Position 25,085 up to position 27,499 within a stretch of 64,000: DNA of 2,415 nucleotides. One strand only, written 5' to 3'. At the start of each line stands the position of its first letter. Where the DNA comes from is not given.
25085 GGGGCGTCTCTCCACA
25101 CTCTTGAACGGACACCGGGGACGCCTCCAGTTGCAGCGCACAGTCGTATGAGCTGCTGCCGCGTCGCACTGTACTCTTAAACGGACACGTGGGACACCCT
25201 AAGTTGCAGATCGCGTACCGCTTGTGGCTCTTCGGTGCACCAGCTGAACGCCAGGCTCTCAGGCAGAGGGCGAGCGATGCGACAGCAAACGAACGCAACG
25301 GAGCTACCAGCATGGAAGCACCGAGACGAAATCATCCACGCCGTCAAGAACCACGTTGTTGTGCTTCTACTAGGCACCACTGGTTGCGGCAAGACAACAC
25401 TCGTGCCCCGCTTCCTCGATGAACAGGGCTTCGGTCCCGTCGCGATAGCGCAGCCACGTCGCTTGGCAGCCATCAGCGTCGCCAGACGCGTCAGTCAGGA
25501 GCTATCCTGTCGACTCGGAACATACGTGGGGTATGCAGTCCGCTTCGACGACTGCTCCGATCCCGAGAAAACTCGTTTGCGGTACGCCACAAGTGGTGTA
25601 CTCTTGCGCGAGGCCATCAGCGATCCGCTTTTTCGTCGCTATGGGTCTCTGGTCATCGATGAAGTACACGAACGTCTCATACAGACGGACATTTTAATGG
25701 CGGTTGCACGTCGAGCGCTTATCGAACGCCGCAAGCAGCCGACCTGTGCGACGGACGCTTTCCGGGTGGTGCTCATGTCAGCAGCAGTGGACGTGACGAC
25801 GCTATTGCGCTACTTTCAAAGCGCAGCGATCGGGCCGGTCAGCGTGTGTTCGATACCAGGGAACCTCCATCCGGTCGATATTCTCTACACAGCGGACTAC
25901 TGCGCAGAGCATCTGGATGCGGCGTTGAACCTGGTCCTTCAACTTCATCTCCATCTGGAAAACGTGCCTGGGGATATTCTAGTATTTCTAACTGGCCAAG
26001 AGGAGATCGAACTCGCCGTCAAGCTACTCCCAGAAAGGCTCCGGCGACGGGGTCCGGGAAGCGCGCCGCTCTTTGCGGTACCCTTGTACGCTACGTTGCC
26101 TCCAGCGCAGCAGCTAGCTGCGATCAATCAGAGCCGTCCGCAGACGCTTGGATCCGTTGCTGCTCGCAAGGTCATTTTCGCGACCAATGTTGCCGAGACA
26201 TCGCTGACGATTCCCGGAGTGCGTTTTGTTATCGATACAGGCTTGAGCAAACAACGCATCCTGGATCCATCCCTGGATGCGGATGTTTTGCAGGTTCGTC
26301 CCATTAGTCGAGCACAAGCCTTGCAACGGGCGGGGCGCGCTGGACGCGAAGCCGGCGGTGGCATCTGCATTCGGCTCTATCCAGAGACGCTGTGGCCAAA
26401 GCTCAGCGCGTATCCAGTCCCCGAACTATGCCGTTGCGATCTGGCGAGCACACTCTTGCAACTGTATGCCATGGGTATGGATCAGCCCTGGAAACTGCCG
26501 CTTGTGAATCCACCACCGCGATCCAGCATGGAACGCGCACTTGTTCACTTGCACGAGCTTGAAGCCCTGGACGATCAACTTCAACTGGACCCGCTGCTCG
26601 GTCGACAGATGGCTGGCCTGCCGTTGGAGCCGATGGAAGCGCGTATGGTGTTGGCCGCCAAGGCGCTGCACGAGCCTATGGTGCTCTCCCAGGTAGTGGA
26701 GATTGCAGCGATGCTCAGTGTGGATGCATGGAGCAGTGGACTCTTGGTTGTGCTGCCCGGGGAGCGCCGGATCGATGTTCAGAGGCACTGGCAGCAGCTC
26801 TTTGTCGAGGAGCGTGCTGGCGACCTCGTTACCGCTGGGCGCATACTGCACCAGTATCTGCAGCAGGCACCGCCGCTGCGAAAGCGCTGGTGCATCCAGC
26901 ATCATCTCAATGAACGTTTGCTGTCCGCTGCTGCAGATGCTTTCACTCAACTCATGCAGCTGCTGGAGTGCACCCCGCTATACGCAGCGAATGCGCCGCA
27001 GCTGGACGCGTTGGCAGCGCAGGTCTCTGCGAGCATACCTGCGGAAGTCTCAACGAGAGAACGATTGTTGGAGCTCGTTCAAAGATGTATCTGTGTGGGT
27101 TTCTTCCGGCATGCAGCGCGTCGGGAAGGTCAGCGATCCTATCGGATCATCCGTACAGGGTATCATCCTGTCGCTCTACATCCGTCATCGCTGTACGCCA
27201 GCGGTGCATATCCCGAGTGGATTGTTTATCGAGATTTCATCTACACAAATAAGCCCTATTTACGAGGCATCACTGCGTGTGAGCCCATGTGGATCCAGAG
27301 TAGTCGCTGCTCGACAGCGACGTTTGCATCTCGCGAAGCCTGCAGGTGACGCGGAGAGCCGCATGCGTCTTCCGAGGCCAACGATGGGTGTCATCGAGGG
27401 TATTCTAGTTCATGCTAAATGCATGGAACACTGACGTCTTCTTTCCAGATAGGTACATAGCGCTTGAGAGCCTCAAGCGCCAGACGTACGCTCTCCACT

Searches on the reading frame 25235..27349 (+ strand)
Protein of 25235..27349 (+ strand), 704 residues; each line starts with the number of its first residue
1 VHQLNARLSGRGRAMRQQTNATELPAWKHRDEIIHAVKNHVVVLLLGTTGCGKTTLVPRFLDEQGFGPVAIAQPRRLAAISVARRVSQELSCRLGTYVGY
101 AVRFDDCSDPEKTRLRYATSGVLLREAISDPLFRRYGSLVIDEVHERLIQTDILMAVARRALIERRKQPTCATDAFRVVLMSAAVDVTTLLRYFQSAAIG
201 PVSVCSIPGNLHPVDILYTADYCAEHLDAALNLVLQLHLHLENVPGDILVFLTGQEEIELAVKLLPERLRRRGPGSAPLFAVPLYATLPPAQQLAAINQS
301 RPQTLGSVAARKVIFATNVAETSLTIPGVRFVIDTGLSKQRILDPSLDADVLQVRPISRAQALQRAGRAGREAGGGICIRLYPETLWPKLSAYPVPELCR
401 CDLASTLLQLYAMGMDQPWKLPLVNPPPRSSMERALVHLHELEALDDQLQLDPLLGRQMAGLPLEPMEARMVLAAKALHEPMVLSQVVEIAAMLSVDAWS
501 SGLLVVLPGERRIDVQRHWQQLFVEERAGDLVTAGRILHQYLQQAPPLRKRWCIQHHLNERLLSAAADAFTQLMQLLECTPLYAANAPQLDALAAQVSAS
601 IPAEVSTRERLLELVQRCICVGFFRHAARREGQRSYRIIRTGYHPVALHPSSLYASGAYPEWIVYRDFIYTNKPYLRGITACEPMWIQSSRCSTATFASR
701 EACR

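Call 7: search_protein_families(library=pfam, proteins=[window:25235-27349:+], max_evalue=0.01)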
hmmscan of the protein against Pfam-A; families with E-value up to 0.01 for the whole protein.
window:25235-27349:+ (704 aa): 4 families
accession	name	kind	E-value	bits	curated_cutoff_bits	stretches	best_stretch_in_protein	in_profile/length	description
PF07717.22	OB_NTP_bind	-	2.1e-16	60.3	29.5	1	615-687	1-76/83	Oligonucleotide/oligosaccharide-binding (OB)-fold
PF00271.37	Helicase_C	-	4.2e-11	43.5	23.5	1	235-371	7-108/110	Helicase conserved C-terminal domain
PF00270.35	DEAD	-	0.00034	20.8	26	1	31-186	5-161/167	DEAD/DEAH box helicase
PF13401.12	AAA_22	-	0.0031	18.3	27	1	42-157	7-104/130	AAA domain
